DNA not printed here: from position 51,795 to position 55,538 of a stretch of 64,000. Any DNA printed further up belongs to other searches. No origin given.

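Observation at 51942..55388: Receptor-like Ser/Thr kinase: cytoplasmic Hanks kinase, single TM, long extracytoplasmic helical region, C-terminal LRR domain. Translationally overlapped with thrC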

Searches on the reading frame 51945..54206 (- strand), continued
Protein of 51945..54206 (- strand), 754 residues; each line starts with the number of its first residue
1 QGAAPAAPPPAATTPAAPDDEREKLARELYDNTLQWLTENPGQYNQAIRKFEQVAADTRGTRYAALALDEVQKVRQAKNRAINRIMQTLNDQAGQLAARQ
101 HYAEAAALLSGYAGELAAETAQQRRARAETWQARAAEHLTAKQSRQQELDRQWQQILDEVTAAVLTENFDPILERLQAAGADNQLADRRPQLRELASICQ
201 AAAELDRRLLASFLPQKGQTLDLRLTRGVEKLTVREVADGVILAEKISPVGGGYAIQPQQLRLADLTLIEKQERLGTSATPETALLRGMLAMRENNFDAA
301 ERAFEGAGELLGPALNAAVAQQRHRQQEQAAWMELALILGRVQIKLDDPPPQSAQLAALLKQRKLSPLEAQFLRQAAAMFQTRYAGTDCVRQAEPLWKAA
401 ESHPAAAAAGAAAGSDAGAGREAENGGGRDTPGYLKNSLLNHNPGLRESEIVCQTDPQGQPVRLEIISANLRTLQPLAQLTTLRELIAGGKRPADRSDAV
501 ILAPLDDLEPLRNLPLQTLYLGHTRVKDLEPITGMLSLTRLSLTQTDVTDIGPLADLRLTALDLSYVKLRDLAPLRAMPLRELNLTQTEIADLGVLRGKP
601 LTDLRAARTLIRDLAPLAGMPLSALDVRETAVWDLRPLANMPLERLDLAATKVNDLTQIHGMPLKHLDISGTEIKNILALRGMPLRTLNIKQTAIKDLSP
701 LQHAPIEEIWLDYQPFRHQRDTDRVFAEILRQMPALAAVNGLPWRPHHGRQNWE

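Call 84: search_protein_families(library=pfam, proteins=[L058:2135-3433:+, L058:3439-4512:+, L058:4512-5930:+, L058:5938-6876:+, L058:6887-7804:+, L058:7507-8634:+], max_evalue=0.001)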
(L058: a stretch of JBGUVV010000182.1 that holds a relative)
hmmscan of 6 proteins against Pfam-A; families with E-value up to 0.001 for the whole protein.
L058:2135-3433:+ (433 aa): 2 families
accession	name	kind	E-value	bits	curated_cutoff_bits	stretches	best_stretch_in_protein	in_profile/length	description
PF14535.12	AMP-binding_C_2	-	1.6e-32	112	25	1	335-431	1-96/96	AMP-binding enzyme C-terminal domain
PF00501.34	AMP-binding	-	3.8e-18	65.9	29.9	1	90-285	170-374/384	AMP-binding enzyme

L058:3439-4512:+ (358 aa): 8 families
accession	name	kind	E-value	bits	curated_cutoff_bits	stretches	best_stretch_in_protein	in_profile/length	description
PF02518.31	HATPase_c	-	1.3e-28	100.1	26.4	1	239-342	2-109/111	Histidine kinase-, DNA gyrase B-, and HSP90-like ATPase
PF00512.31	HisKA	-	1.4e-11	44.7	26.9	1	136-189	3-59/66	His Kinase A (phospho-acceptor) domain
PF14501.12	HATPase_c_5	-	8.1e-06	26.1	22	1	240-329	3-91/102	GHKL domain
PF13188.13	PAS_8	-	1.3e-05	25.3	21.8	1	32-73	1-44/65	PAS domain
PF13581.12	HATPase_c_2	-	2e-05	25.1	27.4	1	261-338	53-125/127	Histidine kinase-like ATPase domain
PF13589.12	HATPase_c_3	-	4.2e-05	24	25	1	243-314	3-81/137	Histidine kinase-, DNA gyrase B-, and HSP90-like ATPase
PF08448.16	PAS_4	-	0.00058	20.5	23.1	0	41-72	4-35/110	PAS fold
PF00989.32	PAS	-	0.00068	20.1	22.6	0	35-71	4-40/113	PAS fold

L058:4512-5930:+ (473 aa): 12 families
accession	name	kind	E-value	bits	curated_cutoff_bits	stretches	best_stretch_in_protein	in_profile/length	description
PF00158.32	Sigma54_activat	-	1.7e-65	220.3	20.2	1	150-316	2-167/168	Sigma-54 interaction domain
PF25601.1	AAA_lid_14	-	1.7e-25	89.1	27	1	323-403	2-82/87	AAA+ ATPase lid domain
PF14532.12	Sigma54_activ_2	-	1.1e-20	74.7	25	1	151-321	2-138/138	Sigma-54 interaction domain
PF00072.30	Response_reg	-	8e-20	71.5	30.2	1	12-113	1-102/111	Response regulator receiver domain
PF02954.25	HTH_8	-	1.3e-15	57.2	22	1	429-468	1-40/42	Bacterial regulatory protein, Fis family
PF01078.27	Mg_chelatase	-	4.9e-08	33.1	20.3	1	171-293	23-159/207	Magnesium chelatase, subunit ChlI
PF07728.20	AAA_5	-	1.1e-06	29.1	22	1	173-292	2-123/139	AAA domain (dynein-related subfamily)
PF07724.20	AAA_2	-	2.8e-05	24.7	27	1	171-285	4-115/166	AAA domain (Cdc48 subfamily)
PF13384.12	HTH_23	-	0.00011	22.3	24.6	1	433-465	5-36/50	Homeodomain-like domain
PF13551.12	HTH_29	-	0.0003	21.3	28.1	1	437-470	3-36/64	Winged helix-turn helix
PF13556.12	HTH_30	-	0.00041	20.5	27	0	438-468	4-34/59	PucR C-terminal helix-turn-helix domain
PF00004.35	AAA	-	0.00056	20.8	21.2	0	173-292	1-110/131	ATPase family associated with various cellular activities (AAA)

L058:5938-6876:+ (313 aa): 4 families
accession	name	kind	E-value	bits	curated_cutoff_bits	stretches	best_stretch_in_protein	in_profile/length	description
PF00069.31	Pkinase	-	3.1e-48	164.9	31.7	1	28-279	3-252/263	Protein kinase domain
PF07714.23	PK_Tyr_Ser-Thr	-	9.3e-26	91.1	23.1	1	26-261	1-235/258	Protein tyrosine and serine/threonine kinase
PF03109.22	ABC1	-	1.1e-06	28.4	22.9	1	71-176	120-218/244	ABC1 atypical kinase-like domain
PF01636.29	APH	-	0.00017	21.9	23.2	1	114-163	134-188/239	Phosphotransferase enzyme family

L058:6887-7804:+ (306 aa): 5 families
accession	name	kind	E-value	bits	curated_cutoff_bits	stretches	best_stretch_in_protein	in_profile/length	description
PF07478.18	Dala_Dala_lig_C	-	6.9e-38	130.6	24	1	129-299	35-203/204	D-ala D-ala ligase C-terminus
PF01820.27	Dala_Dala_lig_N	-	5.9e-20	72.4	34.6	2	7-49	1-42/121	D-ala D-ala ligase N-terminus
PF13535.11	ATP-grasp_4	-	4.4e-08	33.3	27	1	129-191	1-70/160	ATP-grasp domain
PF02655.19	ATP-grasp_3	-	3.1e-07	31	23.2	1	98-270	2-155/160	ATP-grasp domain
PF14397.11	ATPgrasp_ST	-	0.00078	19.2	31.4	0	233-286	217-270/278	Sugar-transfer associated ATP-grasp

L058:7507-8634:+ (376 aa): 1 family
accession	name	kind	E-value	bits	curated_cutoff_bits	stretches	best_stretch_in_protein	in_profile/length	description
PF08478.15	POTRA_1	-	3e-06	27.9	23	1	152-217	5-69/69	POTRA domain, FtsQ-type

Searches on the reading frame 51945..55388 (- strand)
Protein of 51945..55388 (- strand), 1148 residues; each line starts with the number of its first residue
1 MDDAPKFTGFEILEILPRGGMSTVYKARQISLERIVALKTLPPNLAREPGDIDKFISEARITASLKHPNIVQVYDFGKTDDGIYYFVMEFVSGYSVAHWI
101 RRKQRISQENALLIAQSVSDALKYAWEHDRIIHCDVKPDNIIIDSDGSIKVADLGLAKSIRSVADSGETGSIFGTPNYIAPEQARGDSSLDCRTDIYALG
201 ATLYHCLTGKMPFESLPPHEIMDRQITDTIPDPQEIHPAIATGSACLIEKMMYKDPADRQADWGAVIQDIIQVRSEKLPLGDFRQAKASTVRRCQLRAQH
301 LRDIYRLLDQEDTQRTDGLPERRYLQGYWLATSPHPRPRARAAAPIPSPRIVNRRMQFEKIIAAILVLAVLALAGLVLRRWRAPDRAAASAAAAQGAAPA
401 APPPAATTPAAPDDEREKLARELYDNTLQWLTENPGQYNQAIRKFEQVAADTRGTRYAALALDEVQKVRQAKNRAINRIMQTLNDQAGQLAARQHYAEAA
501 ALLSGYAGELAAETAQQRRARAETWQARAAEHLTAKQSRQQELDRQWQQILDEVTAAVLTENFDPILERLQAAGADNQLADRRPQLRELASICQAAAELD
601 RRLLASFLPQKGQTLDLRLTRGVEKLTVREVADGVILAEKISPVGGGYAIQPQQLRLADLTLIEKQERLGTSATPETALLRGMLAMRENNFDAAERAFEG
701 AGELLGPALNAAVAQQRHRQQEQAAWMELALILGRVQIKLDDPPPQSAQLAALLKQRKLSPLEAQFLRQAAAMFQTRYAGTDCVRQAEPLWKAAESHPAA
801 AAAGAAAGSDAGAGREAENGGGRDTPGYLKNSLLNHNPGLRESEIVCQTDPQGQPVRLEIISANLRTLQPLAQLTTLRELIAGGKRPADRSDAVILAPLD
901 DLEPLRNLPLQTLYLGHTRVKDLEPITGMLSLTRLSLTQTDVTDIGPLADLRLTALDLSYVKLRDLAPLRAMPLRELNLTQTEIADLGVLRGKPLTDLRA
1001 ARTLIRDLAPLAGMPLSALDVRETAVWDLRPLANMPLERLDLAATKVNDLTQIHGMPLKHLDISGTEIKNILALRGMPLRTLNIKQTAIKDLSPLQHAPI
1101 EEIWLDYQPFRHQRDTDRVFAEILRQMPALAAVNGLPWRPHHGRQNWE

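Call 5: search_protein_families(library=pfam, proteins=[window:51945-55388:-], max_evalue=0.1)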
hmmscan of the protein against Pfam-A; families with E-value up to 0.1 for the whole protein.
window:51945-55388:- (1148 aa): 7 families
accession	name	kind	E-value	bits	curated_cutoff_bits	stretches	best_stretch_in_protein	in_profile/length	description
PF00069.31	Pkinase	-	9.5e-48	163.3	31.7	1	11-260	2-252/263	Protein kinase domain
PF07714.23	PK_Tyr_Ser-Thr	-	6e-28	98.3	23.1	1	12-259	3-248/258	Protein tyrosine and serine/threonine kinase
PF12799.13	LRR_4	-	2.1e-12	47.3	27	1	910-948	3-42/44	Leucine Rich repeats (2 copies)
PF03109.22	ABC1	-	3.6e-06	26.7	22.9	1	85-161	144-218/244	ABC1 atypical kinase-like domain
PF13855.12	LRR_8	-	0.00051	20.2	27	0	910-960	3-58/61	Leucine rich repeat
PF13516.12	LRR_6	-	0.0024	18.3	23.4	0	973-989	4-20/24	Leucine Rich repeat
PF01163.29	RIO1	-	0.03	14.4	22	1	87-154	84-148/187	RIO domain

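Call 6: search_protein_families(library=ncbifam, proteins=[window:51945-55388:-], max_evalue=0.01)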
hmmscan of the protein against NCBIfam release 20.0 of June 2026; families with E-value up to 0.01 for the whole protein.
window:51945-55388:- (1148 aa): 15 families
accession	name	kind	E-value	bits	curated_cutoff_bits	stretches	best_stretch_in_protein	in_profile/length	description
NF033483.0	PknB_PASTA_kin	equivalog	1.5e-82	278.5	450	1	10-382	9-355/563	Stk1 family PASTA domain-containing Ser/Thr kinase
NF052427.1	StpK7MSMEG_1200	equivalog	2.6e-44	151.7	900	1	3-268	2-263/601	serine/threonine protein kinase StpK7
NF047741.1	antiphage_MADS6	equivalog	2.1e-33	115.7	460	2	105-273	295-460/612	methylation-associated defense system protein kinase MAD6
NF009651.0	PRK13184.1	equivalog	7.4e-33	113.5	839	1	10-270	4-287/932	serine/threonine-protein kinase PknD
TIGR03903.1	TOMM_kin_cyc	equivalog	2.4e-29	101.9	705.75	1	36-277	6-251/1267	TOMM system kinase/cyclase fusion protein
NF038150.1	lanthi_synth_IV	equivalog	2.7e-21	75.6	650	1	18-313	199-489/851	class IV lanthionine synthetase LanL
NF053615.1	SerThrKinAfsKStmc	equivalog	3.4e-19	69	1300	1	5-262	10-263/809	protein serine/threonine kinase AfsK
NF033190.2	inl_like_NEAT_1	exception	1.4e-15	56.6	1275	1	899-989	363-455/754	NEAT domain-containing leucine-rich repeat protein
NF033188.1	internalin_H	exception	5.3e-13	48.5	1050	1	900-1035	111-251/548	InlH/InlC2 family class 1 internalin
NF038151.1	lanthi_synth_III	equivalog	3.4e-12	45.6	575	1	54-235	269-453/833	class III lanthionine synthetase LanKC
NF033189.1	internalin_A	exception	8.6e-11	40.9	1600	1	865-1012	196-335/799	class 1 internalin InlA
NF043056.1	T4SS_LegK1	equivalog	5.3e-10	38.5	550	1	83-202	153-279/516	Dot/Icm T4SS effector kinase LegK1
NF058632.1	SerThrKinPrkT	equivalog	2.7e-05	23.4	280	1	10-155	23-163/322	serine/threonine protein kinase PrkT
TIGR03724.2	arch_bud32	equivalog_domain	0.00032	20.2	125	1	56-167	41-141/193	KEOPS complex kinase/ATPase Bud32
TIGR01982.1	UbiB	equivalog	0.01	14.5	487.55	0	86-160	234-306/436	2-polyprenylphenol 6-hydroxylase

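Call 32: search_protein_representatives(protein=window:51945-55388:-)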
Query: 1148 residues. Proteins with E-value up to 0.001 (for the whole library): 1058807; up to 1e-10: 740364; up to 1e-30: 183686. The best 150 are listed.
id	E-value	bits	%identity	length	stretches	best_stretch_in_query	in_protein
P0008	0.0e+00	1255.6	59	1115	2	411-1140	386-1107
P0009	2.0e-266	903.3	42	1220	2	3-1095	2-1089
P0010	2.5e-265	899.7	45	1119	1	5-1138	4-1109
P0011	3.0e-250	849.8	41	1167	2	4-1095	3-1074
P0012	6.3e-249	845.4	43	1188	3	3-303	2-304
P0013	1.7e-242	824.1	41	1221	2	3-1094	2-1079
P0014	1.0e-225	768.6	42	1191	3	3-923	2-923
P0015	1.5e-220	751.5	44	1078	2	4-411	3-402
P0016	1.3e-218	745.0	40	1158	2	21-1075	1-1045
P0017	2.3e-214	731.0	44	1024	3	4-303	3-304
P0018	4.3e-209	713.5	42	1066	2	7-960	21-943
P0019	2.7e-204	697.6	36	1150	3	6-298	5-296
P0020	1.2e-200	685.5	41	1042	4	4-299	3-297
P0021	5.7e-196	670.0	36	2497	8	4-280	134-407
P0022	5.6e-195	666.8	38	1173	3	7-297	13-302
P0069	7.6e-164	563.7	38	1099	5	6-297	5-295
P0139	1.2e-126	440.5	41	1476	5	897-1099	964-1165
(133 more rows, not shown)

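Call 72: search_protein_families(library=padloc, proteins=[window:51945-55388:-], max_evalue=0.001)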
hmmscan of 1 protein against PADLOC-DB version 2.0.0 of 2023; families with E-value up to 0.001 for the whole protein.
window:51945-55388:- (1148 aa): 33 families (the best 25 are shown)
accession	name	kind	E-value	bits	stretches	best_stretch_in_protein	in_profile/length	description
PDLC04054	PD-T4-6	-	4.4e-76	254.5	1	8-273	10-273/347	-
PDLC04042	PD-T4-6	-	2.1e-73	245.5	1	8-276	9-275/292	-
PDLC04060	PD-T4-6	-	4.6e-73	244.8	1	10-312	10-310/486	-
PDLC04061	PD-T4-6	-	2.9e-72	242.8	1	11-409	19-404/510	-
PDLC04043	PD-T4-6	-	1.1e-70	237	1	7-459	14-419/452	-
PDLC04053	PD-T4-6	-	3.9e-69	231.5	1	5-275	6-273/311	-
PDLC04057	PD-T4-6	-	1.4e-66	223.4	1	10-262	10-259/443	-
PDLC04052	PD-T4-6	-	9.8e-63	211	1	10-288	11-291/496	-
PDLC04138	mad6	-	2.1e-61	206.6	1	7-259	50-300/659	mads_6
PDLC04050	PD-T4-6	-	1e-60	204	1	10-270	65-323/480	-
PDLC04047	PD-T4-6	-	4.6e-60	201.4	1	8-270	10-269/327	-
PDLC04039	PD-T4-6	-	6.5e-60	201.4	1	8-277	14-279/458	-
PDLC04040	PD-T4-6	-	3.4e-52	175.9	1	15-279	1-271/547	-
PDLC04048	PD-T4-6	-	3.4e-51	172.7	1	10-269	12-268/354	-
PDLC04041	PD-T4-6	-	2.2e-48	163.6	1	9-269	29-289/443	-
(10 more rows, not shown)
